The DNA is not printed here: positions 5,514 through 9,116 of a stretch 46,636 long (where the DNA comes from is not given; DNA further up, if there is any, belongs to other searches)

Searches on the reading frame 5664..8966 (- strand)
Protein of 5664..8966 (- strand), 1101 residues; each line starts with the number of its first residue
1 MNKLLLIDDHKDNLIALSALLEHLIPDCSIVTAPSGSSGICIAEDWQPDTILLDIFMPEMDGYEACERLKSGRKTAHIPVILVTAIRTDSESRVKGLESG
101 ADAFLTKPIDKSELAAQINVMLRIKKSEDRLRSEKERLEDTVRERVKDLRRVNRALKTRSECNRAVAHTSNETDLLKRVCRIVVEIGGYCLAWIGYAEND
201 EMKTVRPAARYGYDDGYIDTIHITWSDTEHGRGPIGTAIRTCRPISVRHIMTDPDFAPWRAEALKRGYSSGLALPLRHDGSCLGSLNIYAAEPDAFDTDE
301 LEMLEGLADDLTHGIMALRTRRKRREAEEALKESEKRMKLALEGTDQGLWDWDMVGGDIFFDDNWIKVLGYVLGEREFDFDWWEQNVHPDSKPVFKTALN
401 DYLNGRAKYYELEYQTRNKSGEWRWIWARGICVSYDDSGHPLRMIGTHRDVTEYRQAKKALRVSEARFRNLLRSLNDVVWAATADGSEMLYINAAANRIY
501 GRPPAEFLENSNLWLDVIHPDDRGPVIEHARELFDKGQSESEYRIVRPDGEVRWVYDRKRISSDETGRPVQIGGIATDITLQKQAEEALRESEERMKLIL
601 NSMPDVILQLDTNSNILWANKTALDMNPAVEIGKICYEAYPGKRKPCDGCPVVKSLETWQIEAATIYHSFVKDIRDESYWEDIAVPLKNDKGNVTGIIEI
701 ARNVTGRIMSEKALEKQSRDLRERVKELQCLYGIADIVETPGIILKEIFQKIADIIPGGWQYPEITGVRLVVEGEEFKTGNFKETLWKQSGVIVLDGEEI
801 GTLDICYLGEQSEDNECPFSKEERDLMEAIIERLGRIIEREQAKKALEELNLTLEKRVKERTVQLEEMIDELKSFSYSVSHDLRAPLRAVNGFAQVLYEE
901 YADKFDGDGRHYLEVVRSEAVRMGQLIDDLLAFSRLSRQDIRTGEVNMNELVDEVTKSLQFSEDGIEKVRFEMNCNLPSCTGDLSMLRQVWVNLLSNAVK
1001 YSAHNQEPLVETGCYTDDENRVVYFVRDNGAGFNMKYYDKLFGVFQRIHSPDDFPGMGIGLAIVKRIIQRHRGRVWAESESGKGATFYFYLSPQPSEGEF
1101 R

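Call 24: search_protein_families(library=ncbifam, proteins=[window:5664-8966:-], max_evalue=0.001)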
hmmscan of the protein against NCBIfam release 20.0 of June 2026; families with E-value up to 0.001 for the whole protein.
window:5664-8966:- (1101 aa): 152 families (the best 25 are shown)
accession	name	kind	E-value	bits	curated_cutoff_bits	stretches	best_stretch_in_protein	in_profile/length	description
NF047465.1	hybrid_HK_LvrA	exception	7.3e-89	298.8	1200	2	857-1091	585-816/819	hybrid histidine kinase/response regulator LvrA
NF041880.1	EPS_EpsF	equivalog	2e-64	217.9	900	3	877-1089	279-489/492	response regulator EpsF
NF008302.0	PRK11091.1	equivalog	1.2e-48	166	838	2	860-1091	271-503/779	aerobic respiration two-component sensor histidine kinase ArcB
NF052573.1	HisKinEspAMyxo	equivalog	2.3e-48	164.8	1400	3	326-522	120-307/755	serine histidine kinase EspA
NF041777.1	sens_FixL_Rhizob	equivalog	4.1e-44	151.1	850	3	878-1092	268-480/485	sensor protein FixL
NF008318.0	PRK11107.1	equivalog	6.1e-44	150.3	890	2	875-1092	296-517/920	two-component sensor histidine kinase BarA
TIGR02966.1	phoR_proteo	equivalog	1.2e-42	146.2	334.2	1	871-1090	113-332/333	phosphate regulon sensor histidine kinase PhoR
NF045595.1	HK_scytonemin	equivalog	1.4e-42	146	865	2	842-1090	393-632/637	scytonemin biosynthesis sensor histidine kinase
NF046044.1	PnpS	equivalog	2.7e-42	145.2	400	1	873-1091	171-389/390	two-component system histidine kinase PnpS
NF008468.0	PRK11360.1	equivalog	7.2e-42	143.5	646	1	853-1096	378-611/616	two-component system sensor histidine kinase AtoS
NF053781.1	cdiGMPphdstlr2612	equivalog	1.2e-41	142.5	1600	2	323-508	574-756/1268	Tlr1612 family c-di-GMP phosphodiesterase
TIGR02956.1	TMAO_torS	equivalog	2.8e-40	138.3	676.5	2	844-1092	433-681/967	TMAO reductase system sensor histidine kinase/response regulator TorS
NF047874.1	MASE3_PAS_HK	subfamily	2.9e-37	128.8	560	1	844-1091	382-623/655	MASE3 domain-containing sensor histidine kinase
NF007135.0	PRK09581.1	equivalog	4.4e-37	128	474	1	2-141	3-139/457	PleD family two-component system response regulator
NF033092.0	HK_WalK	equivalog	1.2e-36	126.5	725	1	868-1091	368-592/594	cell wall metabolism sensor histidine kinase WalK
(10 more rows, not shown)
